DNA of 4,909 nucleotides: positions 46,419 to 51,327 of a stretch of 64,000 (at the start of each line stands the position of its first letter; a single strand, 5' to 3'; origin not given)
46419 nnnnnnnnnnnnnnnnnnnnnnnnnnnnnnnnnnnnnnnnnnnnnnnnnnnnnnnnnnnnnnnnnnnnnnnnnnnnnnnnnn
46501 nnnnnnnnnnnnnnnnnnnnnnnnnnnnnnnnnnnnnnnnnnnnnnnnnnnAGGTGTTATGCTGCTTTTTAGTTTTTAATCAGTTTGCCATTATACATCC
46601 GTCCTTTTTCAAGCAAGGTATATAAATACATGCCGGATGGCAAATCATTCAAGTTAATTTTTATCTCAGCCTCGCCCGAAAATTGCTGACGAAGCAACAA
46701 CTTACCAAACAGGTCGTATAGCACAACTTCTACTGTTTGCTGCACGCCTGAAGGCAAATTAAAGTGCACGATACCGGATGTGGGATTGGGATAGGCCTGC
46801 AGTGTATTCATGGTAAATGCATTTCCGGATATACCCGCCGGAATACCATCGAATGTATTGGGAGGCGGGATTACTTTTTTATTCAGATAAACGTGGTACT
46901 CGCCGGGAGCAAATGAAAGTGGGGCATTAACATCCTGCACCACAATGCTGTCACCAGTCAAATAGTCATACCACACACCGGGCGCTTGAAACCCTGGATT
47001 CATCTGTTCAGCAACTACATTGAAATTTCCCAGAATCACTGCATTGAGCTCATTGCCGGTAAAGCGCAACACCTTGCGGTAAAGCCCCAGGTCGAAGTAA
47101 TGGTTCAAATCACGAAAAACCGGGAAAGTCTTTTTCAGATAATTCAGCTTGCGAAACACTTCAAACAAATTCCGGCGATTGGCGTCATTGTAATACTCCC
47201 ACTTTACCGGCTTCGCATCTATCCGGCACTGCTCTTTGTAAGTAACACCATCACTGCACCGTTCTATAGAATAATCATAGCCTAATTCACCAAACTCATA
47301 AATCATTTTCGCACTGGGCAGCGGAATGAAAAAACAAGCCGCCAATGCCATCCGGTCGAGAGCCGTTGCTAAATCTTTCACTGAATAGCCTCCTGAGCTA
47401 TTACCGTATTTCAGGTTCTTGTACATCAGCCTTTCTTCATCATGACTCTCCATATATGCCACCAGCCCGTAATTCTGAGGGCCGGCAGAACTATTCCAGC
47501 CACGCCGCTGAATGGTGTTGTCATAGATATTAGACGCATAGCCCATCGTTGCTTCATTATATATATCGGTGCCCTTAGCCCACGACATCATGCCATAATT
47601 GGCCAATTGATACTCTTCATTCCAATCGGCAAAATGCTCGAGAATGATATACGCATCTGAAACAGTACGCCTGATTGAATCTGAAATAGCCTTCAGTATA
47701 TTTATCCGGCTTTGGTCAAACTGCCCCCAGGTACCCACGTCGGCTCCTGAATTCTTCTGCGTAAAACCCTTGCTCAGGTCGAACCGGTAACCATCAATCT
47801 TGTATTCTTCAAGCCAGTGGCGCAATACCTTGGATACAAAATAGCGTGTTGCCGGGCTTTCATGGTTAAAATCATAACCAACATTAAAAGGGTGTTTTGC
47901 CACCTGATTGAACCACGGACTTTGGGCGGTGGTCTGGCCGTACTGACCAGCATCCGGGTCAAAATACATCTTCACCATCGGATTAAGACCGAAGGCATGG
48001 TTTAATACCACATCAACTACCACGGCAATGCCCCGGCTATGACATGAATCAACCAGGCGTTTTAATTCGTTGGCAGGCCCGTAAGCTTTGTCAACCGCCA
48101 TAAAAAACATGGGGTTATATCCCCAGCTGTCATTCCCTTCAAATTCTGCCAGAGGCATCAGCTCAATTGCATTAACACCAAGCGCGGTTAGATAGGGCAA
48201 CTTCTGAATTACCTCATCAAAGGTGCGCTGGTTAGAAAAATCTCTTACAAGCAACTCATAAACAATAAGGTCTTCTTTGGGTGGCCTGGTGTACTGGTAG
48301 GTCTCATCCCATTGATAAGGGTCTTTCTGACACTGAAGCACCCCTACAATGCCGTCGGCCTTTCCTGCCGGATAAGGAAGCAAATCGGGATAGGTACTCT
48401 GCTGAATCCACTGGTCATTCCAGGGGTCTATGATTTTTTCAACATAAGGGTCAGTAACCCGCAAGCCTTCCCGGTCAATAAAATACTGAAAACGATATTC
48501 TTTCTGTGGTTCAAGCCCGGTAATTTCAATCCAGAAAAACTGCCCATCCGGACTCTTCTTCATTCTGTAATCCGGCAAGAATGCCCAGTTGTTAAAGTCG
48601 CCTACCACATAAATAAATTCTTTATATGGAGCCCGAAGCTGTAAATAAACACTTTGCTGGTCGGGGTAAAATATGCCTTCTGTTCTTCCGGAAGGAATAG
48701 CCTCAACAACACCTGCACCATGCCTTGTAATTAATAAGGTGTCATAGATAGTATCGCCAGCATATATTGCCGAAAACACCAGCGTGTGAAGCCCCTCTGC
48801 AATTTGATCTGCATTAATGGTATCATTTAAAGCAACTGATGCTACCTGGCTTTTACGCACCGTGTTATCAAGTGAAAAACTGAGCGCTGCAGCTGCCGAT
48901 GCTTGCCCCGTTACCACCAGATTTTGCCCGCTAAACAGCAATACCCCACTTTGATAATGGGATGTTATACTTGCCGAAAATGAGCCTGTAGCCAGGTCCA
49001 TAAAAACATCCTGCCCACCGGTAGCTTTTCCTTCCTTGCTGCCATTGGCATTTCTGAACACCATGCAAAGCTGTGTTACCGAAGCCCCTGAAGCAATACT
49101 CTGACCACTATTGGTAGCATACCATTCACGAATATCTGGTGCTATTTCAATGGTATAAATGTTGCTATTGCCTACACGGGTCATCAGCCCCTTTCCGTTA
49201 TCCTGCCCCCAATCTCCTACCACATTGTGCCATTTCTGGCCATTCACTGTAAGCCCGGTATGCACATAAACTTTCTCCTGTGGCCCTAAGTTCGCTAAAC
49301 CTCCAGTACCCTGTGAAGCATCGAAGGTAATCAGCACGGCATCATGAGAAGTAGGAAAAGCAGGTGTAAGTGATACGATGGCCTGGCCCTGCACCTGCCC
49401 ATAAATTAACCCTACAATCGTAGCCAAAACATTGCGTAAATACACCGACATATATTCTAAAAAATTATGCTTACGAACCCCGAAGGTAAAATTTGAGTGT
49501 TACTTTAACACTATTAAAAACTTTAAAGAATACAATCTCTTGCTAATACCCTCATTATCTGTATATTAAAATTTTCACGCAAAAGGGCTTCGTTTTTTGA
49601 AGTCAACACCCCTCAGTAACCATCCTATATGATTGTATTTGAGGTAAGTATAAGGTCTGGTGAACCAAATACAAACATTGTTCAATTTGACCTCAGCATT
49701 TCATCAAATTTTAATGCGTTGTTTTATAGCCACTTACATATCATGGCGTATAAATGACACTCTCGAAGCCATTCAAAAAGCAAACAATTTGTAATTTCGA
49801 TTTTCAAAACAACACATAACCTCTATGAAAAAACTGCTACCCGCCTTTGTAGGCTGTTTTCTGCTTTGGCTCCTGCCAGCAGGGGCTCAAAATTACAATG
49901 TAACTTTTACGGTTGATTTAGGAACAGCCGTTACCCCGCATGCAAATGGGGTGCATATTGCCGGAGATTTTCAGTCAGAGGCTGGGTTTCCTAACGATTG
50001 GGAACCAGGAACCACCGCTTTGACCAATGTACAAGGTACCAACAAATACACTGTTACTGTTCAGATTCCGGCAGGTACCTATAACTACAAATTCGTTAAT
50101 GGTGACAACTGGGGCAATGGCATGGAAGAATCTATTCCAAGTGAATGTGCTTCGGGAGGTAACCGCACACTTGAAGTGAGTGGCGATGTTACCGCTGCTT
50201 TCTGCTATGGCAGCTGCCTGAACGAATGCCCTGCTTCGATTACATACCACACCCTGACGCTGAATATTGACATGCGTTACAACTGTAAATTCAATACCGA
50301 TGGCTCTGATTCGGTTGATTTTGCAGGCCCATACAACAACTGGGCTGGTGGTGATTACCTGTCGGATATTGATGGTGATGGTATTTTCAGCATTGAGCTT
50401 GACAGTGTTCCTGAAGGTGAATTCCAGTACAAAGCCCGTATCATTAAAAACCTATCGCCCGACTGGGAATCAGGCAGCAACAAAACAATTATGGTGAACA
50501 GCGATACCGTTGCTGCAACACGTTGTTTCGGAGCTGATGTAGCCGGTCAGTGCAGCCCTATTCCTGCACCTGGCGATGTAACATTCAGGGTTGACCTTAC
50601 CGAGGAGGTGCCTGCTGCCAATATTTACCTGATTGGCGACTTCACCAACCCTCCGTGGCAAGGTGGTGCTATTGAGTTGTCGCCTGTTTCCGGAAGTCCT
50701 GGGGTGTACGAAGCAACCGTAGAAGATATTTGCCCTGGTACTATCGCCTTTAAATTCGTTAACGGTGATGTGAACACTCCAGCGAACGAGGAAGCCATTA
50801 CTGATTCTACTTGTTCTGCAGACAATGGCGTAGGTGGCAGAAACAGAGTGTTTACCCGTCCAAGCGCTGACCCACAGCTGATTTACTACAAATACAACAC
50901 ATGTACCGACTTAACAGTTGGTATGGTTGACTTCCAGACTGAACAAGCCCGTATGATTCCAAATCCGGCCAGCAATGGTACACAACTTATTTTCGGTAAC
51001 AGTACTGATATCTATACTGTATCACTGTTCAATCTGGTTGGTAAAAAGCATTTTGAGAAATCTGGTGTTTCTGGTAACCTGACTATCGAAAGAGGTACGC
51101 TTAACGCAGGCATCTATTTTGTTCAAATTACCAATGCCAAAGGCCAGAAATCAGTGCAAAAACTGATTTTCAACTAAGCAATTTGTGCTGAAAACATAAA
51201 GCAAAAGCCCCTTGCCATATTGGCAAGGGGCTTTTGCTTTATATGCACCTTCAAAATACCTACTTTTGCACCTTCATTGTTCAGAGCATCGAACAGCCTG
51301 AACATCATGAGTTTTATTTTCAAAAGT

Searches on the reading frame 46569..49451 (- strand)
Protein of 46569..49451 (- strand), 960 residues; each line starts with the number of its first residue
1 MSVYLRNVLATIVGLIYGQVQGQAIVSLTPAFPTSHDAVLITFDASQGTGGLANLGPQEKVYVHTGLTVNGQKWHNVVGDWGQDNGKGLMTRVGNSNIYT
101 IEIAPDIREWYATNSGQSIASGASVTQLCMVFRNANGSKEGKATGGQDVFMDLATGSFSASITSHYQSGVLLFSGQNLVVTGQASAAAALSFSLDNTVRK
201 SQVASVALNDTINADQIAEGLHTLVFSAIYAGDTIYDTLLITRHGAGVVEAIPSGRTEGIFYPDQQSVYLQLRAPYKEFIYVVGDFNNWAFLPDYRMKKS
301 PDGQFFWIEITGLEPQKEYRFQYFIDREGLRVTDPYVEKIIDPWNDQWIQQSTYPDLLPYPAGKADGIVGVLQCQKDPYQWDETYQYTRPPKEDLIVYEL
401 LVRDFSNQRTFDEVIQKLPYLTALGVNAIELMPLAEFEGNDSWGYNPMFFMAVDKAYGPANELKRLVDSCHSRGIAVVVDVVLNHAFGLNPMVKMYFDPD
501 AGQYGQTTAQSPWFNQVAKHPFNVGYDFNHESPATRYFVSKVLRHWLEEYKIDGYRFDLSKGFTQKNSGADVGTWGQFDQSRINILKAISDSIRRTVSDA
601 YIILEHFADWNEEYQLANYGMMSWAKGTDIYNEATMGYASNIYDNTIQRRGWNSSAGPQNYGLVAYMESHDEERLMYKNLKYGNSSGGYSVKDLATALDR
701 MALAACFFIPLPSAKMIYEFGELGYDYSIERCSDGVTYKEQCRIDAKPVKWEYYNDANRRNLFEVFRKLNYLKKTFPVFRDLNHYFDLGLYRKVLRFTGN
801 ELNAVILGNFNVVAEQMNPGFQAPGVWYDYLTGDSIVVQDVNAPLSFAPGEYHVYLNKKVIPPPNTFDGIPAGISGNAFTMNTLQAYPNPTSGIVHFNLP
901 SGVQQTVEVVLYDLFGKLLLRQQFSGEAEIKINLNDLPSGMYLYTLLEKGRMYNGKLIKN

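Call 89: search_protein_families(library=pfam, proteins=[window:46569-49451:-], max_evalue=0.0001)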
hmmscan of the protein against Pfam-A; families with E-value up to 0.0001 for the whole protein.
window:46569-49451:- (960 aa): 2 families
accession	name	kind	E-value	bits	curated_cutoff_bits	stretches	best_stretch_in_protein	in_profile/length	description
PF00128.31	Alpha-amylase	-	3.6e-24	86.2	22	1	411-740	18-371/446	Alpha amylase, catalytic domain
PF18962.6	Por_Secre_tail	-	1e-10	42.2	27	1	887-956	2-72/75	Secretion system C-terminal sorting domain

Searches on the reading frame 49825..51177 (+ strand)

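Call 89: search_protein_families(library=pfam, proteins=[window:49825-51177:+], max_evalue=0.0001)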
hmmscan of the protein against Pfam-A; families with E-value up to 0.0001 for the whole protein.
window:49825-51177:+ (450 aa): 5 families
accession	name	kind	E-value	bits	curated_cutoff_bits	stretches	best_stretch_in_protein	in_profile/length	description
PF22058.2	X25_BaPul_like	-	1.3e-17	64.1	27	1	43-126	2-78/87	Pullulanase X25 domain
PF02922.24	CBM_48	-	6.1e-11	42.9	22.4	0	264-315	22-72/83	Carbohydrate-binding module 48 (Isoamylase N-terminal domain)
PF16561.11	AMPK1_CBM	-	1.2e-08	35.5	26.8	0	58-97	22-58/85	Glycogen recognition site of AMP-activated protein kinase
PF18962.6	Por_Secre_tail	-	4.6e-08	33.7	27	1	379-448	3-74/75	Secretion system C-terminal sorting domain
PF00686.25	CBM_20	-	1e-05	25.7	23.3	0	25-99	3-75/97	Starch binding domain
